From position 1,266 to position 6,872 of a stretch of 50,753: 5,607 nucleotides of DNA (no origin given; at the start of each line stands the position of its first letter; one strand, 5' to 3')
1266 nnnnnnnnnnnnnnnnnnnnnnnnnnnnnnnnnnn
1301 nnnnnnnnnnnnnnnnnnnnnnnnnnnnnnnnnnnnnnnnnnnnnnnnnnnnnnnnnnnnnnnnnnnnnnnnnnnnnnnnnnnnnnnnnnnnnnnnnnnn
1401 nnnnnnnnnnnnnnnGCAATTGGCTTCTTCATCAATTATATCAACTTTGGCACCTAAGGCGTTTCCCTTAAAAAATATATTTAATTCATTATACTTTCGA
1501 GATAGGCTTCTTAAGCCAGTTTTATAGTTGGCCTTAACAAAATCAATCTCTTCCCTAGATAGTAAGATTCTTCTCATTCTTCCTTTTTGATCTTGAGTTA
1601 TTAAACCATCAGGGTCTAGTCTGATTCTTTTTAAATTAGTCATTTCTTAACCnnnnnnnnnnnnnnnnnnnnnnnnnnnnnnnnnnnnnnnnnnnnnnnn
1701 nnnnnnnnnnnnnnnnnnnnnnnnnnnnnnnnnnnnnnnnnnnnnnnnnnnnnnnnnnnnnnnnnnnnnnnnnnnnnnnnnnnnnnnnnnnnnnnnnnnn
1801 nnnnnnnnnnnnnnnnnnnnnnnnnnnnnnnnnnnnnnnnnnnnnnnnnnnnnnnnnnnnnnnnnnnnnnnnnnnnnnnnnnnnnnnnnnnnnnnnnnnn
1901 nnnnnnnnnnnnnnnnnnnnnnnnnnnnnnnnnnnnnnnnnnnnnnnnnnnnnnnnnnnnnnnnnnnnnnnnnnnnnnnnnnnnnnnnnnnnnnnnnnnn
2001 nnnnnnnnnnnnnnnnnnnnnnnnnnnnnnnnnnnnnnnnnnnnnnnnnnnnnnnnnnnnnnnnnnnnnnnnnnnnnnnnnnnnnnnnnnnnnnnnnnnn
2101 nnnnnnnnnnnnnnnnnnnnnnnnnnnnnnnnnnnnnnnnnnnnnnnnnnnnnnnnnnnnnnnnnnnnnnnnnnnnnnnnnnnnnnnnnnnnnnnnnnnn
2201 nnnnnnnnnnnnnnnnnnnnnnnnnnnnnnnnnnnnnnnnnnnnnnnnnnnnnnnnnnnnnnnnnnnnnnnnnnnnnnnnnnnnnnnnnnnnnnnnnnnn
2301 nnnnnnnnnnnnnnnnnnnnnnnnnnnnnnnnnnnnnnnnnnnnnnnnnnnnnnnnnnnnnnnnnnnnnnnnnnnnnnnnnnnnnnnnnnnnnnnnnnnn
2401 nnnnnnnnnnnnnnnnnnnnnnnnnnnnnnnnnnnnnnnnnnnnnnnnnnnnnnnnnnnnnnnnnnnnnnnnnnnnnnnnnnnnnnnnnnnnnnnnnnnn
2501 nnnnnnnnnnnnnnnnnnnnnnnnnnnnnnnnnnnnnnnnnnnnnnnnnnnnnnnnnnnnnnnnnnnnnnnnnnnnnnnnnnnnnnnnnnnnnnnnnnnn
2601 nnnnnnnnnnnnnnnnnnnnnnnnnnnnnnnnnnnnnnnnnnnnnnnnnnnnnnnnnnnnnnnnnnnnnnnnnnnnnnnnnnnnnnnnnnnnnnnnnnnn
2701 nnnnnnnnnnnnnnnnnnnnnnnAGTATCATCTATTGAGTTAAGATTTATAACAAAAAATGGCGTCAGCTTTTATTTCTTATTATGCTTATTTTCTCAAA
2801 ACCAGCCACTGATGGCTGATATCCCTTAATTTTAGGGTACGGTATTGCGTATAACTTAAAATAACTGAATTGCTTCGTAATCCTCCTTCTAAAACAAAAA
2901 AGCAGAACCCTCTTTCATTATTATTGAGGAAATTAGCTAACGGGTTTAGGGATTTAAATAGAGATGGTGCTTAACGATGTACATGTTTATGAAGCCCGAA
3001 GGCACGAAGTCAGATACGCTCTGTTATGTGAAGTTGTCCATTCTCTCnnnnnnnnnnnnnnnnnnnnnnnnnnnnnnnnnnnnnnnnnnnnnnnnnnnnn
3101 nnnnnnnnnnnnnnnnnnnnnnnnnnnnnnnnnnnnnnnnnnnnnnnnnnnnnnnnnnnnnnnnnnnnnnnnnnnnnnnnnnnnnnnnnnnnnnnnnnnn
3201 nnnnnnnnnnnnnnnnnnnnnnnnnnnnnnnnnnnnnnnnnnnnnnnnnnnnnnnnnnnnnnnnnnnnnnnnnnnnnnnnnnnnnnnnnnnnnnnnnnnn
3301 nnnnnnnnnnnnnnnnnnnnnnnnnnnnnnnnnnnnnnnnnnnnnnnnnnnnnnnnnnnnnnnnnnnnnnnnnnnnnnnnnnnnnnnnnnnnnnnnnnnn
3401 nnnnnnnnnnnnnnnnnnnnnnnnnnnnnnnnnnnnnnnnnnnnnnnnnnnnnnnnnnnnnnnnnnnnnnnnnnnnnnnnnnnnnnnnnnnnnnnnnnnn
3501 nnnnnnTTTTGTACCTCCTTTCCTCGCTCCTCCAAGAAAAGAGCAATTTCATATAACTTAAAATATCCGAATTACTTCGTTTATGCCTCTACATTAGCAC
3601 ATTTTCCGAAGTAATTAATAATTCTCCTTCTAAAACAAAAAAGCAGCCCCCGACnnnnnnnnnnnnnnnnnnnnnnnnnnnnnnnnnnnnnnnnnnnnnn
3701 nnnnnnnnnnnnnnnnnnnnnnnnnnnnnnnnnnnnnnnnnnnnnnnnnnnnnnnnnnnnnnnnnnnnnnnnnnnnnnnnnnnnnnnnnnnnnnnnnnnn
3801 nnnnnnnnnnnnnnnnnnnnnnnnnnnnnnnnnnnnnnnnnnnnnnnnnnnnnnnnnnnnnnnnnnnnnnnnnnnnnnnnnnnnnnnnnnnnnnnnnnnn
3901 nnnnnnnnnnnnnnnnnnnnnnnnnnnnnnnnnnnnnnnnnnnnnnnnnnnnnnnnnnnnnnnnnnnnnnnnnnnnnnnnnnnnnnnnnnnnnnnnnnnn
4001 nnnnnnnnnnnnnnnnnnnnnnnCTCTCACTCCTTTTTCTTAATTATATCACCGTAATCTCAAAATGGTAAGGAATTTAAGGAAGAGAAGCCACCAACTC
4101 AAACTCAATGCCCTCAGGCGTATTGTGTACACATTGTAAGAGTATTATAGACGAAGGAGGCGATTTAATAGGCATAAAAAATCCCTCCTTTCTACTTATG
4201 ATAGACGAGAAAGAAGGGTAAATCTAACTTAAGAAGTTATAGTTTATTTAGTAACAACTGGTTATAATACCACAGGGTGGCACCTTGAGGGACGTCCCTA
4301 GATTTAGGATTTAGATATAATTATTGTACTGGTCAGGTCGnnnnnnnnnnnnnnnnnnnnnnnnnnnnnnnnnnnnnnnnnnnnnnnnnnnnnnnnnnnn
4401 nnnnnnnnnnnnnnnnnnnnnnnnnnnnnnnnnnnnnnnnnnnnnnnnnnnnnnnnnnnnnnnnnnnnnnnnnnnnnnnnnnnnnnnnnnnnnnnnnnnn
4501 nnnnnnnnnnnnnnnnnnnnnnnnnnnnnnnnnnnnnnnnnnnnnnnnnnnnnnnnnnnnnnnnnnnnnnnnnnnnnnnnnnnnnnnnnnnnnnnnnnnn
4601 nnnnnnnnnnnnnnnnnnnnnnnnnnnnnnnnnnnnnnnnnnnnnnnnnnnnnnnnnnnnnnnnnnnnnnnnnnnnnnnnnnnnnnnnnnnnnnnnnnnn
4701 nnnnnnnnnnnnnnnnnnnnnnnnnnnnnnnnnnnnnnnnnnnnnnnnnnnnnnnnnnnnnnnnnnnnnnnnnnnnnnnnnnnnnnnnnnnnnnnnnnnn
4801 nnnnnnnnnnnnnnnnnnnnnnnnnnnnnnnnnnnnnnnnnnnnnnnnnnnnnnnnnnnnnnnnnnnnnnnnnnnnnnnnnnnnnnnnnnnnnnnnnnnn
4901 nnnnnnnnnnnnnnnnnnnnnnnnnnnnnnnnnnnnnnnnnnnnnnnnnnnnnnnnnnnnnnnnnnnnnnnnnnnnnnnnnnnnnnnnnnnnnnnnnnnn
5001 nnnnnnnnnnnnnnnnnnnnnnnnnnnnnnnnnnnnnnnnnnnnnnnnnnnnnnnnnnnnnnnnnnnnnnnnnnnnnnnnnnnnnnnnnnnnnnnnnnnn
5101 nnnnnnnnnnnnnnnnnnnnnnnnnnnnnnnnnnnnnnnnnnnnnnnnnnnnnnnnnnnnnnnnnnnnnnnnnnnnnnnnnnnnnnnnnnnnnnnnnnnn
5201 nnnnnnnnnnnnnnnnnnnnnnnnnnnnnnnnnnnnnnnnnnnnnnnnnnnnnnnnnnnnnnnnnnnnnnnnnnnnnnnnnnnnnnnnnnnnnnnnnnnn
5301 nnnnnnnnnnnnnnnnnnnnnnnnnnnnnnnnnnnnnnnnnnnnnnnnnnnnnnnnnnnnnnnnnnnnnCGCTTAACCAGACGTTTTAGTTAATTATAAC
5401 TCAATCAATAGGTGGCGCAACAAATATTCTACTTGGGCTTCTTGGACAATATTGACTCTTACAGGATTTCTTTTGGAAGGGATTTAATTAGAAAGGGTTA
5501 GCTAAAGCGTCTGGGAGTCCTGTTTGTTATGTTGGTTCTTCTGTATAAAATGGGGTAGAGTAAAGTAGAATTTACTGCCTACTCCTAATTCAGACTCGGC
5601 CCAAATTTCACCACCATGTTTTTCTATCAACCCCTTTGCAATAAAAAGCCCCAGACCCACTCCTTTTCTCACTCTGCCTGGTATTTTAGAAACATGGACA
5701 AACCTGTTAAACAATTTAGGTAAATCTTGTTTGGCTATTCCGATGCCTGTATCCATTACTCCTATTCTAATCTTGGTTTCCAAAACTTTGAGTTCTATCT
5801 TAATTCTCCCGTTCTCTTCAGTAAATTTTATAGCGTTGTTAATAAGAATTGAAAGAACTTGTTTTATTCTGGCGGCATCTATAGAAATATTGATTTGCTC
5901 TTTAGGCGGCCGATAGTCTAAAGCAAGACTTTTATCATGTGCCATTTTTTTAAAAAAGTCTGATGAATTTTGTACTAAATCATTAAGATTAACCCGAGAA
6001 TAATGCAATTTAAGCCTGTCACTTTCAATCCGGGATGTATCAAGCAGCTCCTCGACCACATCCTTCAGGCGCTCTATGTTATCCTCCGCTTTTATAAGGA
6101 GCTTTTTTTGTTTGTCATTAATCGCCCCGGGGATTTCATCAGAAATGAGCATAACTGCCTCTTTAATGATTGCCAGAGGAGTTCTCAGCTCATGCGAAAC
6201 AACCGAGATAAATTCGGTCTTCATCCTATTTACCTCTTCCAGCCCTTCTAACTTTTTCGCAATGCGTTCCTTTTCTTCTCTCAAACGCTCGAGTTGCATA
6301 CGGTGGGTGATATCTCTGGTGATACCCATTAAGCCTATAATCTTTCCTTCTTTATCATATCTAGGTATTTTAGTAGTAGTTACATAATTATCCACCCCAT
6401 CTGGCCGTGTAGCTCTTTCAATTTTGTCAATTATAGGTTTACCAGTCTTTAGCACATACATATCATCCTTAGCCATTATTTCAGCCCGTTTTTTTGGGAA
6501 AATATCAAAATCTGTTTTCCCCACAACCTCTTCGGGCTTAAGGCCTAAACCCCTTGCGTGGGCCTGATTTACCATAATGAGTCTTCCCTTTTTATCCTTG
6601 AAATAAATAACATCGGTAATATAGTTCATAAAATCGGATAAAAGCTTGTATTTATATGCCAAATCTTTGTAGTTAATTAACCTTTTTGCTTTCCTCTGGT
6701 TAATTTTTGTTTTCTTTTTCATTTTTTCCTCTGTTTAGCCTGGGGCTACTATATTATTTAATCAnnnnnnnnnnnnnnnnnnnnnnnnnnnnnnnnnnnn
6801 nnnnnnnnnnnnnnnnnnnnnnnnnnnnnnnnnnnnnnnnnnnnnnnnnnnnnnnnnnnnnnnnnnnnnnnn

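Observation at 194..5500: Low-GC island: two adjacent SPASM/twitch radical SAM enzymes with three membrane proteins; candidate uncharacterised peptide- or protein-maturation system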

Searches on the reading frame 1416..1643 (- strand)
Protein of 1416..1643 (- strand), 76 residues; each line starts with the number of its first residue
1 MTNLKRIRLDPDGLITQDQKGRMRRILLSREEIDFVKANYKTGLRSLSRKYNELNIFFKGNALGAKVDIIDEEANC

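Call 72: search_solved_structures(query=A3, max_evalue=10, show_alignments=3)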
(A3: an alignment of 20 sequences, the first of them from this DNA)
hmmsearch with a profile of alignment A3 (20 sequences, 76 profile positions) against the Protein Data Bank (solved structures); distinct sequences matched with E-value up to 10: 4.
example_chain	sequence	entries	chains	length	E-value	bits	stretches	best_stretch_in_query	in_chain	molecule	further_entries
2gts_A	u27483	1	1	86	1.3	12.7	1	23-60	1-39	hypothetical protein HP0062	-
3fx7_A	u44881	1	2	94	1.3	12.7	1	23-60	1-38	Putative uncharacterized protein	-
2b9c_A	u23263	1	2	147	8.6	10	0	24-54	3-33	striated-muscle alpha tropomyosin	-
9g8s_w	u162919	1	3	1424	9.4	9.9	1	27-74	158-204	Tail tape measure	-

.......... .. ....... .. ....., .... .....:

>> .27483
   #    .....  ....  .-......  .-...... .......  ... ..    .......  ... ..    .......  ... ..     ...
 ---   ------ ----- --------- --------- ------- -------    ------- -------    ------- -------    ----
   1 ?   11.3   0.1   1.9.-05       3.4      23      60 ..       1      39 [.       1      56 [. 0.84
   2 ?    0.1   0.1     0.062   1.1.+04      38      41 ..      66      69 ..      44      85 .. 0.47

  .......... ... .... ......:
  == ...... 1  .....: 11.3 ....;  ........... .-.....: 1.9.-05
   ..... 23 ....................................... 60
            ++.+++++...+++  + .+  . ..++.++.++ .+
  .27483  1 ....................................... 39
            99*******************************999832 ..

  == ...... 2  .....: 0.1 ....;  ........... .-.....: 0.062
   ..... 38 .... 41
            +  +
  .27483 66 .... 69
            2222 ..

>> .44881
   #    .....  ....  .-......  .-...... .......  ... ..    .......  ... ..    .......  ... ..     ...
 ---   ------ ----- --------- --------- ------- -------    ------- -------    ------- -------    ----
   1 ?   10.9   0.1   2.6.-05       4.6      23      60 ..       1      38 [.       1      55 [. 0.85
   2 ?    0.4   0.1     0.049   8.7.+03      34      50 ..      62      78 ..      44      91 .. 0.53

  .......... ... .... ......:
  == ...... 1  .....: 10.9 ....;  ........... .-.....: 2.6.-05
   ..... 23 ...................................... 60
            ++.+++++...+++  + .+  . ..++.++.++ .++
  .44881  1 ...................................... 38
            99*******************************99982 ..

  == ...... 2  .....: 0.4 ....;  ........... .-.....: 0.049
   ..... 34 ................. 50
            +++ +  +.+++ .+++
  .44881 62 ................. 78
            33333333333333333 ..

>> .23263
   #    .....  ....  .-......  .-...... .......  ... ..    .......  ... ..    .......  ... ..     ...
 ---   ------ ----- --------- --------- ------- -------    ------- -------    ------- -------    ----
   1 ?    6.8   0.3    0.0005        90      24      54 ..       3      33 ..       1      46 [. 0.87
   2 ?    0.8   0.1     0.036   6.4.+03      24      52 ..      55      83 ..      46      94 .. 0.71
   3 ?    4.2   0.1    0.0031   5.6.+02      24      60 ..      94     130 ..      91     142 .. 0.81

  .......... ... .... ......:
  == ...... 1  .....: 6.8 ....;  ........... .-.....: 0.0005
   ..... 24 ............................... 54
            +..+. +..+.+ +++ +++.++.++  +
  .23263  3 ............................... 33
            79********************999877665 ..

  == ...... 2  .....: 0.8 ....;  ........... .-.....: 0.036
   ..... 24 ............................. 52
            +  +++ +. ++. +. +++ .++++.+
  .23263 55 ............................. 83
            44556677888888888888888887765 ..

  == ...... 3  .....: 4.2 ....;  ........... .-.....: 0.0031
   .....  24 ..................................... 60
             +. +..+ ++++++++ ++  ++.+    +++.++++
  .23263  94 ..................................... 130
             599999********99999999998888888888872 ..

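Call 73: search_protein_families(library=pfam, alignment_id=A3, max_evalue=10)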
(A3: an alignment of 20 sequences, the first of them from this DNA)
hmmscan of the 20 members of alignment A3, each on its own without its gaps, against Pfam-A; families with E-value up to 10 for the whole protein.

A. member 1, seq(76 aa): 0 families

B. families by the number of members that match (of 20 scanned): 7 families
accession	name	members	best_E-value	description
PF24251.1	DUF7453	1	0.049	Family of unknown function (DUF7453)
PF16515.11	HIP1_clath_bdg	1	0.073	Clathrin-binding domain of Huntingtin-interacting protein 1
PF07356.17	DUF1481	1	0.089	Protein of unknown function (DUF1481)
PF10945.13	CBP_BcsR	1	0.097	Cellulose biosynthesis protein BcsR-like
PF09759.15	Atx10homo_assoc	1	0.1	Spinocerebellar ataxia type 10 protein domain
PF24376.1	DUF7532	1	0.16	Family of unknown function (DUF7532)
PF05834.18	Lycopene_cycl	1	0.2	Lycopene cyclase protein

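Call 93: search_protein_representatives(alignment_id=A3)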
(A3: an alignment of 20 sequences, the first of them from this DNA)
Query: 20 sequences, 76 profile positions. Proteins with E-value up to 0.001 (for the whole library): 7; up to 1e-10: 3; up to 1e-30: 0. The best 7 are listed.
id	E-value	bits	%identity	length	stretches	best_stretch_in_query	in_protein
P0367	3.8e-18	81.7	-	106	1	2-76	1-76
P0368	1.5e-17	79.8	-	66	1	1-66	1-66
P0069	3.4e-16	75.4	-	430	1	2-76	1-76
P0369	5.6e-07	45.9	-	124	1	23-74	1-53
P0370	2.2e-06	44.0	-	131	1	5-74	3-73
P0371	1.6e-05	41.3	-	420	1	5-73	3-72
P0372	7.9e-04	35.8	-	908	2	19-53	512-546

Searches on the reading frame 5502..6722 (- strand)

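Call 5: search_protein_families(library=pfam, proteins=[window:5502-6722:-], max_evalue=0.01)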
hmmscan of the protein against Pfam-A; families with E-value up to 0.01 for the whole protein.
window:5502-6722:- (406 aa): 5 families
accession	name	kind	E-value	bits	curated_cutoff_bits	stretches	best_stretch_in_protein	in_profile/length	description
PF02518.31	HATPase_c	-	4.6e-27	95.1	26.4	1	282-391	2-109/111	Histidine kinase-, DNA gyrase B-, and HSP90-like ATPase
PF08448.16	PAS_4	-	1.6e-17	64.1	23.1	1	36-141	5-108/110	PAS fold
PF00512.31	HisKA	-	2.5e-14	53.5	26.9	1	167-234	1-65/66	His Kinase A (phospho-acceptor) domain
PF13426.13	PAS_9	-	6.6e-11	42.8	27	1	39-140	4-103/103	PAS domain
PF00989.32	PAS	-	6.7e-07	29.8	22.6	1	32-138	7-113/113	PAS fold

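Call 6: search_protein_families(library=ncbifam, proteins=[window:5502-6722:-], max_evalue=0.01)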
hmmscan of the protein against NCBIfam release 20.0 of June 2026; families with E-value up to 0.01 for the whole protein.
window:5502-6722:- (406 aa): 90 families (the best 25 are shown)
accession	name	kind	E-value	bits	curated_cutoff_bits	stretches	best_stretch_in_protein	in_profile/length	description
NF047874.1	MASE3_PAS_HK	subfamily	1.7e-62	212.1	560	1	2-403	241-637/655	MASE3 domain-containing sensor histidine kinase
NF046044.1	PnpS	equivalog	7e-62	209.7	400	2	161-390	163-390/390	two-component system histidine kinase PnpS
NF033092.0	HK_WalK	equivalog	3.3e-61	207.6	725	1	162-390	366-593/594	cell wall metabolism sensor histidine kinase WalK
NF008302.0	PRK11091.1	equivalog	3.3e-58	197.5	838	1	13-402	142-516/779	aerobic respiration two-component sensor histidine kinase ArcB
TIGR02966.1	phoR_proteo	equivalog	1.8e-54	185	334.2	1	156-388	102-332/333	phosphate regulon sensor histidine kinase PhoR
TIGR02956.1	TMAO_torS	equivalog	3.3e-50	171.1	676.5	1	145-400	441-691/967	TMAO reductase system sensor histidine kinase/response regulator TorS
NF033093.1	HK_VicK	exception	4.1e-50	170.7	680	1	17-394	85-438/448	cell wall metabolism sensor histidine kinase VicK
NF008468.0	PRK11360.1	equivalog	6e-48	163.6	646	1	29-397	271-614/616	two-component system sensor histidine kinase AtoS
NF041947.1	LuxQ_Vibrio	equivalog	1.6e-44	152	1200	1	18-403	341-708/843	quorum-sensing autoinducer 2 sensor kinase/phosphatase LuxQ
NF041735.1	hist_kin_RppB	equivalog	5.5e-44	150.6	400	1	169-390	217-438/438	two-component system sensor histidine kinase RppB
NF011874.0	PRK15347.1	equivalog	8.2e-44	149.9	852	1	160-390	390-613/921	two component system sensor kinase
NF041880.1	EPS_EpsF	equivalog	1.2e-43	149.4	900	1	44-390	162-492/492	response regulator EpsF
NF040691.1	MtrAB_MtrB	equivalog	1.5e-43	149.6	450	1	153-395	256-496/507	MtrAB system histidine kinase MtrB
NF006800.0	PRK09303.1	equivalog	1.6e-42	145.8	342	1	142-394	125-380/383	histidine kinase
NF045911.1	TCSHisKinNblS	equivalog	4e-41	141.1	1000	1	23-390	263-619/621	two-component system sensor histidine kinase NblS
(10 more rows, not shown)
